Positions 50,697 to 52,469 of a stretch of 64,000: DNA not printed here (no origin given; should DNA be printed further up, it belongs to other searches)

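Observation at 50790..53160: GC-rich two-gene island: 490-aa Cys-motif hypothetical protein divergent from upp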

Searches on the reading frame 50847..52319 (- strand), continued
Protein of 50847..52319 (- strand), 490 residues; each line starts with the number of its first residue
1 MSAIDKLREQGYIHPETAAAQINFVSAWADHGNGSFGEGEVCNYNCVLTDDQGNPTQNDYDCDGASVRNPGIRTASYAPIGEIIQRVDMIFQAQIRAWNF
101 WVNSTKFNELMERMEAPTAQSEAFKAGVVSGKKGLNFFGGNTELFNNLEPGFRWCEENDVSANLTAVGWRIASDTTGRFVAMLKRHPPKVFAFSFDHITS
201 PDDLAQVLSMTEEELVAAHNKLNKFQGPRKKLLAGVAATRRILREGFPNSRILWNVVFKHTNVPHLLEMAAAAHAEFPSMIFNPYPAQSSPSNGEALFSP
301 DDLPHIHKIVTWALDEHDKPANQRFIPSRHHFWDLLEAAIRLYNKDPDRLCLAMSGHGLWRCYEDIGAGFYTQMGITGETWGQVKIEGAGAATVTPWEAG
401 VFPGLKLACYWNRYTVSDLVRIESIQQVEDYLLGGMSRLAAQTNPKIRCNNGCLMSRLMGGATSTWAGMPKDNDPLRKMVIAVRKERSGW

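Call 31: search_protein_families(library=ncbifam, alignment_id=A2, max_evalue=0.01)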
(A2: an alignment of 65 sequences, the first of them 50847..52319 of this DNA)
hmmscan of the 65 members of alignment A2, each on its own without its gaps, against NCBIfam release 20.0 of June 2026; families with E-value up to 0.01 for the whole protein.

A. member 1, window:50847-52319:- (490 aa): 0 families

B. families by the number of members that match (of 65 scanned): 31 families (the first 25 are shown)
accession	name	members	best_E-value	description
TIGR04317.1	W_rSAM_matur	30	4.2e-07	tungsten cofactor oxidoreductase radical SAM maturase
NF045702.1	rSAM_GDGT_ether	20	7.9e-06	tetraether lipid synthase Tes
NF038283.1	viperin_w_prok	18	5.5e-07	viperin family antiviral radical SAM protein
TIGR02109.1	PQQ_syn_pqqE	15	1e-07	pyrroloquinoline quinone biosynthesis protein PqqE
TIGR04251.1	SCM_rSAM_ScmF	13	2.3e-05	SynChlorMet cassette radical SAM/SPASM protein ScmF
TIGR02666.1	moaA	12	3.7e-06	GTP 3',8-cyclase MoaA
TIGR02668.1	moaA_archaeal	11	6.6e-08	GTP 3',8-cyclase MoaA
TIGR03365.1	Bsubt_queE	10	8e-05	7-carboxy-7-deazaguanine synthase QueE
NF045646.2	rSAM_Se_TrsS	9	1.2e-05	radical SAM (seleno)protein TrsS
NF001199.0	PRK00164.2-1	6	7.7e-08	GTP 3',8-cyclase MoaA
TIGR04466.1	rSAM_BlsE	6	4.5e-05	cytosylglucuronate decarboxylase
TIGR04051.1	rSAM_NirJ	4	0.0019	heme d1 biosynthesis radical SAM protein NirJ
TIGR04545.1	rSAM_ahbD_hemeb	3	0.0016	heme b synthase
NF045703.1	rSAM_Tes_intein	2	1.3e-05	tetraether lipid synthase Tes, intein-containing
NF038399.1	NH_RiPP_Os17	2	0.00049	Os1348 family NHLP clan protein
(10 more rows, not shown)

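Call 34: find_encoding_contigs(protein=P0004, flank=8000, max_places=3)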
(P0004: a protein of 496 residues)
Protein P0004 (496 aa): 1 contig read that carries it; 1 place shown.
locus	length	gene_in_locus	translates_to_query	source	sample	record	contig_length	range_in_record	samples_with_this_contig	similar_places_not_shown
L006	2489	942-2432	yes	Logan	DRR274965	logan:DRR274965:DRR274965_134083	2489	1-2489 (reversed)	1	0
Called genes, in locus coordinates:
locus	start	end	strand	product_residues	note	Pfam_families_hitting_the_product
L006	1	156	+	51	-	?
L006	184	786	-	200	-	-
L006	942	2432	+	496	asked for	-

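Call 35: list_cluster_members(proteins=[P0004, P0005, P0006, P0007, P0008, P0009, P0010, P0011, P0012, P0013])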
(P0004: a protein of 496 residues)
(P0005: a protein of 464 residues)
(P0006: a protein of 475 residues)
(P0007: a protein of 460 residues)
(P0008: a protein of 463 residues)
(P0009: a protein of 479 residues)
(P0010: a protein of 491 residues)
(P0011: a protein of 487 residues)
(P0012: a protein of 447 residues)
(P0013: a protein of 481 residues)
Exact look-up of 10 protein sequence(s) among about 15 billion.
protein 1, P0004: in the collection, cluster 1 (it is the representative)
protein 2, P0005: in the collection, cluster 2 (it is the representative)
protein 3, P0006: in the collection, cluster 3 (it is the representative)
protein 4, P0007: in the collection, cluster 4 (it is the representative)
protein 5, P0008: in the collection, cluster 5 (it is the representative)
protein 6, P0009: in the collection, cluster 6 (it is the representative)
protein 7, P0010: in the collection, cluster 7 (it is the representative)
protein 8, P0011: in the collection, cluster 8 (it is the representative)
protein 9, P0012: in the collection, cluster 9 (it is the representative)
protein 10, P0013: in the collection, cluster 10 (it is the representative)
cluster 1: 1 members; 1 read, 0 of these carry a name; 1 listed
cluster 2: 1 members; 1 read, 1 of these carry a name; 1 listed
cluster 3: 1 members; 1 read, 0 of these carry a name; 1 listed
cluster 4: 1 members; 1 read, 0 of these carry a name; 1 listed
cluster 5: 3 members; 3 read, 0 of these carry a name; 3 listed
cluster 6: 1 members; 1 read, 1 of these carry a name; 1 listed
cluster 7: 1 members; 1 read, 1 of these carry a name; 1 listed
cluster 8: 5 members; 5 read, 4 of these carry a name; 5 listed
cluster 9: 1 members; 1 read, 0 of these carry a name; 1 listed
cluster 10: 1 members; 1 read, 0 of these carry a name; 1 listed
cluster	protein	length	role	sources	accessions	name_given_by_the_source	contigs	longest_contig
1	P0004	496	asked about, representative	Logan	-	-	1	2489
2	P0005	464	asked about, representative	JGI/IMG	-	hypothetical protein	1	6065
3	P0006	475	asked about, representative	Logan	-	-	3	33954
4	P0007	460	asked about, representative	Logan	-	-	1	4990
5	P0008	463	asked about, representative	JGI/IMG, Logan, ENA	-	-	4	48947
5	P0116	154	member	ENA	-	-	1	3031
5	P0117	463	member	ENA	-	-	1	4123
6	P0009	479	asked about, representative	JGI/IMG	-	hypothetical protein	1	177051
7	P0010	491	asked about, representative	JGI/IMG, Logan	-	hypothetical protein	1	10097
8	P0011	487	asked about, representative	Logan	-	-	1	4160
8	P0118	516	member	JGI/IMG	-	hypothetical protein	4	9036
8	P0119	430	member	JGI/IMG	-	hypothetical protein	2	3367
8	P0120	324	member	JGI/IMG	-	hypothetical protein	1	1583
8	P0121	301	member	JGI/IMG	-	hypothetical protein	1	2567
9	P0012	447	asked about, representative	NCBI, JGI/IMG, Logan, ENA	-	-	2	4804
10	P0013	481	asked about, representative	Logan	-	-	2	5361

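Call 36: find_encoding_contigs(protein=P0009, flank=8000, max_places=2)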
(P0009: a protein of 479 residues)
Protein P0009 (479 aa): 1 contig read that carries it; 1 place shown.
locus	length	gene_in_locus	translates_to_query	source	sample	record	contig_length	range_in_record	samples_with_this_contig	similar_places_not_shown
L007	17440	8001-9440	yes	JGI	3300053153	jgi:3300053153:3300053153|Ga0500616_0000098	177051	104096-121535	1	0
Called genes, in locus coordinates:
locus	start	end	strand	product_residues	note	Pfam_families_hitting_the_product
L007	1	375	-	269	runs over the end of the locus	PF04085:MreC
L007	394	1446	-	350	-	PF06723:MreB_Mbl, PF00022:Actin (faint), PF11104:PilM_2 (faint), PF00012:HSP70, PF14450:FtsA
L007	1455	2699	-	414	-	PF00587:tRNA-synt_2b, PF03129:HGTP_anticodon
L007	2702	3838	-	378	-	PF02163:Peptidase_M50, PF00595:PDZ (weak), PF13180:PDZ_2, PF17820:PDZ_6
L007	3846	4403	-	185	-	PF01765:RRF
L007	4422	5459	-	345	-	PF25852:DUF6242_C (faint), PF14870:PSII_BNR (faint), PF15902:Sortilin-Vps10, PF02012:BNR (faint), PF15902:Sortilin-Vps10 (weak)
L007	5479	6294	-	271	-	PF13177:DNA_pol3_delta2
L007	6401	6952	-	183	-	PF13473:Cupredoxin_1 (faint)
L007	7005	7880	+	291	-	PF01745:IPT (weak), PF01715:IPPT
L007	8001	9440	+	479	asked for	-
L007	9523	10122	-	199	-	-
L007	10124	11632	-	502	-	PF02934:GatB_N, PF02637:GatB_Yqey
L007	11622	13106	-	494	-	PF01425:Amidase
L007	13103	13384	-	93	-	PF02686:GatC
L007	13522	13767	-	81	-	-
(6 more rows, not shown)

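Call 37: find_encoding_contigs(protein=P0008, flank=8000, max_places=2)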
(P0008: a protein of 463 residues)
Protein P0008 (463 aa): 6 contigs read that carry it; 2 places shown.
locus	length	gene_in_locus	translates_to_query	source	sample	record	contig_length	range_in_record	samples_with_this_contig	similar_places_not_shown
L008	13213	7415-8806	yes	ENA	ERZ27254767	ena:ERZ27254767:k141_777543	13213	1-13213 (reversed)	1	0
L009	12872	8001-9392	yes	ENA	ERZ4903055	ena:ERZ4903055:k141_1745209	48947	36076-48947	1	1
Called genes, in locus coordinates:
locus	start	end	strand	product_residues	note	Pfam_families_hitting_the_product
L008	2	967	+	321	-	?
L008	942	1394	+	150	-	PF02823:ATP-synt_DE_N, PF00401:ATP-synt_DE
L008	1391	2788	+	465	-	PF01743:PolyA_pol, PF12627:PolyA_pol_RNAbd, PF01966:HD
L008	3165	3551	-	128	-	PF01740:STAS, PF13466:STAS_2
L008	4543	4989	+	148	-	PF00551:Formyl_trans_N (weak)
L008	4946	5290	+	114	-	-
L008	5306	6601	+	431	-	PF02844:GARS_N, PF01071:GARS_A, PF02655:ATP-grasp_3 (weak), PF02843:GARS_C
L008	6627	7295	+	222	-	PF14681:UPRTase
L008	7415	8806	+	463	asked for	-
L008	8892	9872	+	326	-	PF02646:RmuC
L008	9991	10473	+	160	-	PF01936:NYN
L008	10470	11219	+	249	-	PF12710:HAD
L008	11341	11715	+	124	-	PF01467:CTP_transf_like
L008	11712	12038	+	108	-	-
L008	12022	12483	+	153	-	PF01687:Flavokinase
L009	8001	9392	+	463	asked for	-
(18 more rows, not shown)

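Call 38: find_encoding_contigs(protein=P0006, flank=8000, max_places=2)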
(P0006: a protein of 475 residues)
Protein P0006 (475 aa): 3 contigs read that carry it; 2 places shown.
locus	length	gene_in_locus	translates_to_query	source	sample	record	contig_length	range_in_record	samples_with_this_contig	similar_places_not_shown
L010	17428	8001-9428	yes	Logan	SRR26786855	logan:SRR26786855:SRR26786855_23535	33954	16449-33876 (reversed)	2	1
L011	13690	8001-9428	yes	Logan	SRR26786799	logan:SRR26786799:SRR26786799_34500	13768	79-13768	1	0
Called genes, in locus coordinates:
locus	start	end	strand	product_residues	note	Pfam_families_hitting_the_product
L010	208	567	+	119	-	-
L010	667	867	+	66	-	-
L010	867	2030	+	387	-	PF00154:RecA_N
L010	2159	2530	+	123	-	-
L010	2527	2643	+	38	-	-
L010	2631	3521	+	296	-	-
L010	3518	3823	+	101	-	-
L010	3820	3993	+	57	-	-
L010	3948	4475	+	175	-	PF02075:RuvC (weak)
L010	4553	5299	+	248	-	-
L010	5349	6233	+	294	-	-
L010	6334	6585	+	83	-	-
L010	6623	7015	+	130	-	-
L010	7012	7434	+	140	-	-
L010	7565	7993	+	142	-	-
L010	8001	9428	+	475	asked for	-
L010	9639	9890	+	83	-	-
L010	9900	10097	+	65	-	-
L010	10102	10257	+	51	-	-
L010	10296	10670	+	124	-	-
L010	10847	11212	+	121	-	-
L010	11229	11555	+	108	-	-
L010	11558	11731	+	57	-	-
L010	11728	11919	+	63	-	-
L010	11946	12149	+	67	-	-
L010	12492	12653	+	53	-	-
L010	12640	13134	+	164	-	-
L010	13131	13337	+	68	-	-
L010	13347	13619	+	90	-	-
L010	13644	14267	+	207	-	-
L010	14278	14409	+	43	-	-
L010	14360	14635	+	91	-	-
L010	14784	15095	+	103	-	-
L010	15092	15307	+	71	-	-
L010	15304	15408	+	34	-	-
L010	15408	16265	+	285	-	PF02511:Thy1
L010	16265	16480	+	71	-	-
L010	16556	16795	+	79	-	-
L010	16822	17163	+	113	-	-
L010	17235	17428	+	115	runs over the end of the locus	-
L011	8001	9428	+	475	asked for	-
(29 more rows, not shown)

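Call 43: predict_structure(alignment_id=A2)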
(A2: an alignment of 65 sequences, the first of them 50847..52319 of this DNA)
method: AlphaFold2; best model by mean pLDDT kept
length: 490 residues; sequences in the alignment: 65
mean_pLDDT: 95.7   pTM: 0.94
mean pLDDT of the five models: 95.7, 95.5, 95.2, 95.1, 95.1
residues with pLDDT >= 90: 460; 70-90: 19; 50-70: 11; < 50: 0
segments of 3 or more residues with pLDDT < 50: none
pLDDT, mean of each block of 10 residues (from residue 1): 92 97 97 93 96 95 94 96 98 98 98 98 97 96 96 98 98 97 98 92 97 98 97 98 97 96 96 97 97 96 98 96 95 99 98 98 97 94 67 81 96 95 98 98 95 95 98 98 97
secondary structure, 60 per line:
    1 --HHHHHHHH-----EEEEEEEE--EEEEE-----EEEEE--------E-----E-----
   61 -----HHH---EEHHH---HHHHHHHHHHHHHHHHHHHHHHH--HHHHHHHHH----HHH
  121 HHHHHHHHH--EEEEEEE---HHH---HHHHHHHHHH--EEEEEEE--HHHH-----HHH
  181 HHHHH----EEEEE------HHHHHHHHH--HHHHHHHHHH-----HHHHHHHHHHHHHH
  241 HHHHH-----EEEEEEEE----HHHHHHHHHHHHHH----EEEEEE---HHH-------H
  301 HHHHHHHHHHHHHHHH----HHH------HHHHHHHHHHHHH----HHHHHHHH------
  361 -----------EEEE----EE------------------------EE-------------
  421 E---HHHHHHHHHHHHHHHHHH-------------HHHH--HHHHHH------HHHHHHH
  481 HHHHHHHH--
elements in order: H3-10 E16-23 E26-30 E36-40 H80-102 H105-113 H118-129 E132-138 H148-157 E160-166 H169-172 H178-185 E190-194 H201-209 H212-221 H227-245 E251-258 H263-276 E281-286 H300-316 H330-342 H347-354 E372-375 H425-442 H456-459 H462-467 H474-488

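Call 45: find_related_loci(query=A3, collection=metagenome_contigs, flank=10000)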
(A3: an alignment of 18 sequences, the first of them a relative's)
Query A3 (463 aa) in metagenome_contigs; peptide patterns used: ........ (x = any residue, [..] = any of these).
98 stretches matched a pattern; 29 encode a relative of the query (tblastn E <= 1e-3); 29 distinct loci.
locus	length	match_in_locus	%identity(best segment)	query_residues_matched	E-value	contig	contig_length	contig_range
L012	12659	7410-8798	100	1-463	0e+0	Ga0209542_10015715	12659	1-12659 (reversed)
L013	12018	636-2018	54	3-463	7e-160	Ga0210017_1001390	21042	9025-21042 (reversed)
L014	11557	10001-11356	52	13-463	1e-156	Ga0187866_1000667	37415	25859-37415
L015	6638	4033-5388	45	5-463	9e-127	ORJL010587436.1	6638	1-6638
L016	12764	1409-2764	45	5-463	1e-125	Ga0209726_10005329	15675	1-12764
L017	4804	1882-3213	44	7-463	2e-123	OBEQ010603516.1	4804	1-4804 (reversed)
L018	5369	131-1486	42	8-463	7e-119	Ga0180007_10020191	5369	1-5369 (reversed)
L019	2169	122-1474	41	5-463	4e-121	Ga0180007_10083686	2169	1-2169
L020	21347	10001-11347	41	8-463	8e-109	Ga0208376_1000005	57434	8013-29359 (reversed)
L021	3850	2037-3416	40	3-463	1e-106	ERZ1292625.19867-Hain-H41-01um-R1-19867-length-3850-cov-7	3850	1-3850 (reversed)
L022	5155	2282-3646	39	4-463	6e-103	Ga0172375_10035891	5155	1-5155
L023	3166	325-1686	39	5-463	3e-104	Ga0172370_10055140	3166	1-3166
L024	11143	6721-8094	39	19-463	2e-100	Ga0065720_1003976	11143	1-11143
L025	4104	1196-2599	35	2-463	4e-100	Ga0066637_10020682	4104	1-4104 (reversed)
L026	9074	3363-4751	38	4-463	4e-98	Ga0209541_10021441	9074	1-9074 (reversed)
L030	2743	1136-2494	37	9-463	7e-97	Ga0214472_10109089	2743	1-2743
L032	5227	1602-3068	34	2-463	7e-78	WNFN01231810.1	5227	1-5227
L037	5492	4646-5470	44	7-284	1e-67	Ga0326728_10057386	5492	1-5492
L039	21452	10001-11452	38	4-463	2e-96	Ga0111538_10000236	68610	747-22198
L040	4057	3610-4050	41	9-149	1e-27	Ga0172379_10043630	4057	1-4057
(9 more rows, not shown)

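Call 52: search_protein_families(library=pfam, proteins=[L021:512-2014:+, L026:1865-3343:+, L017:668-1522:-, L025:100-1155:+, L032:80-1477:+, L032:3097-3756:+, L014:8168-9460:+, L014:9469-9876:+, L020:8077-9525:-, L039:9109-9759:-], max_evalue=0.001)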
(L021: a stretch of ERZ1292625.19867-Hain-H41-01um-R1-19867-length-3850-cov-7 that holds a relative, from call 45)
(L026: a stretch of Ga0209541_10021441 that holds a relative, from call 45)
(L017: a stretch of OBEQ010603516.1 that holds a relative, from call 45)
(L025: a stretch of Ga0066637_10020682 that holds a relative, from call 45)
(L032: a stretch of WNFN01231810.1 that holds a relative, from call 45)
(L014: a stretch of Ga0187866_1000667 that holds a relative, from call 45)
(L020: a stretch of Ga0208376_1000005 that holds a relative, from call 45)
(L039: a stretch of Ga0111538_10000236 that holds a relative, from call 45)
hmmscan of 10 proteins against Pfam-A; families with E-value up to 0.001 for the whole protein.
L021:512-2014:+ (500 aa): 2 families
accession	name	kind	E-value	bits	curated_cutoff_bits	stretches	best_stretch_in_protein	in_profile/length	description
PF00152.25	tRNA-synt_2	-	8e-28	97.8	25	1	11-349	16-305/308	tRNA synthetases class II (D, K and N)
PF02142.27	MGS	-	8.1e-11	42.4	24.1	1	388-478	2-94/94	MGS-like domain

L026:1865-3343:+ (492 aa): 2 families
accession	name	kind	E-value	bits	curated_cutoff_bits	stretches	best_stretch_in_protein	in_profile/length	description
PF00152.25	tRNA-synt_2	-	1.8e-23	83.5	25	1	45-344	54-305/308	tRNA synthetases class II (D, K and N)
PF02142.27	MGS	-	5.6e-12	46.1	24.1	1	383-473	2-94/94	MGS-like domain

L017:668-1522:- (284 aa): 1 family
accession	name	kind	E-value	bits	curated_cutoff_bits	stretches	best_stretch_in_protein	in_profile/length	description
PF00152.25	tRNA-synt_2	-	6e-10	39.1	25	1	63-274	75-290/308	tRNA synthetases class II (D, K and N)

L025:100-1155:+ (351 aa): 1 family
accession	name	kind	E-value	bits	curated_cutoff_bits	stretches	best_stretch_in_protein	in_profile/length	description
PF01979.26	Amidohydro_1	-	1e-12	48.4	25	1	5-333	2-345/345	Amidohydrolase family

L032:80-1477:+ (465 aa): 3 families
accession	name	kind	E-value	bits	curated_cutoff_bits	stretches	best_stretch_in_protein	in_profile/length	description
PF01979.26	Amidohydro_1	-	7.4e-20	71.9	25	1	65-426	1-323/345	Amidohydrolase family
PF07969.17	Amidohydro_3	-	3e-13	50.5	29.7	1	375-449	411-472/472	Amidohydrolase family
PF04909.20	Amidohydro_2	-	0.00057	20.2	26.4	1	146-263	97-200/289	Amidohydrolase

L032:3097-3756:+ (219 aa): 1 family
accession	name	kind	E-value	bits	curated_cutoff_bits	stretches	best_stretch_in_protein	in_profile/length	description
PF00596.27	Aldolase_II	-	6.1e-48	163.6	22.2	1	9-184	2-182/183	Class II Aldolase and Adducin N-terminal domain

L014:8168-9460:+ (430 aa): 3 families
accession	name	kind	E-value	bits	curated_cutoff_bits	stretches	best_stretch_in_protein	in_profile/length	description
PF13393.11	tRNA-synt_His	-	7.8e-45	153.9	25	1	17-321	1-308/308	Histidyl-tRNA synthetase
PF00587.30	tRNA-synt_2b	-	3.2e-13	50.6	29.3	1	75-325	1-175/179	tRNA synthetase class II core domain (G, H, P, S and T)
PF03129.25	HGTP_anticodon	-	1.2e-11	45.1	21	1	341-429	3-94/94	Anticodon binding domain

L014:9469-9876:+ (135 aa): 2 families
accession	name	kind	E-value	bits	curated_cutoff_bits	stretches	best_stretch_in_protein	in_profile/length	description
PF01230.28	HIT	-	3e-25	89.1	21.5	1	12-106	2-96/98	HIT domain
PF11969.13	DcpS_C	-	1.2e-15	58.4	24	1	4-103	2-100/114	Scavenger mRNA decapping enzyme C-term binding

L020:8077-9525:- (482 aa): 2 families
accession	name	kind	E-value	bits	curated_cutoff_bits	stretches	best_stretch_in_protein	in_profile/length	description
PF13546.12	DDE_5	-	1.4e-33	117.1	27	1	25-279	13-269/272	DDE superfamily endonuclease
PF01609.27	DDE_Tnp_1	-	0.00022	21.5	23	1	180-357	65-179/200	Transposase DDE domain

L039:9109-9759:- (216 aa): 2 families
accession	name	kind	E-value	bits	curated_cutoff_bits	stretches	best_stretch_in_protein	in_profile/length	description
PF01177.27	Asp_Glu_race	-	1.2e-16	61.5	31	1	17-186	17-191/211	Asp/Glu/Hydantoin racemase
PF07302.16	AroM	-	0.00026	21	23.8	1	56-198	79-206/219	AroM protein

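Call 54: search_dna_similar(query=P0006, collection=phages, mode=protein, max_evalue=0.001)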
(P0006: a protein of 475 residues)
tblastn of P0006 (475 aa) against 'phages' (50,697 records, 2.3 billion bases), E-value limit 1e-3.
No match.
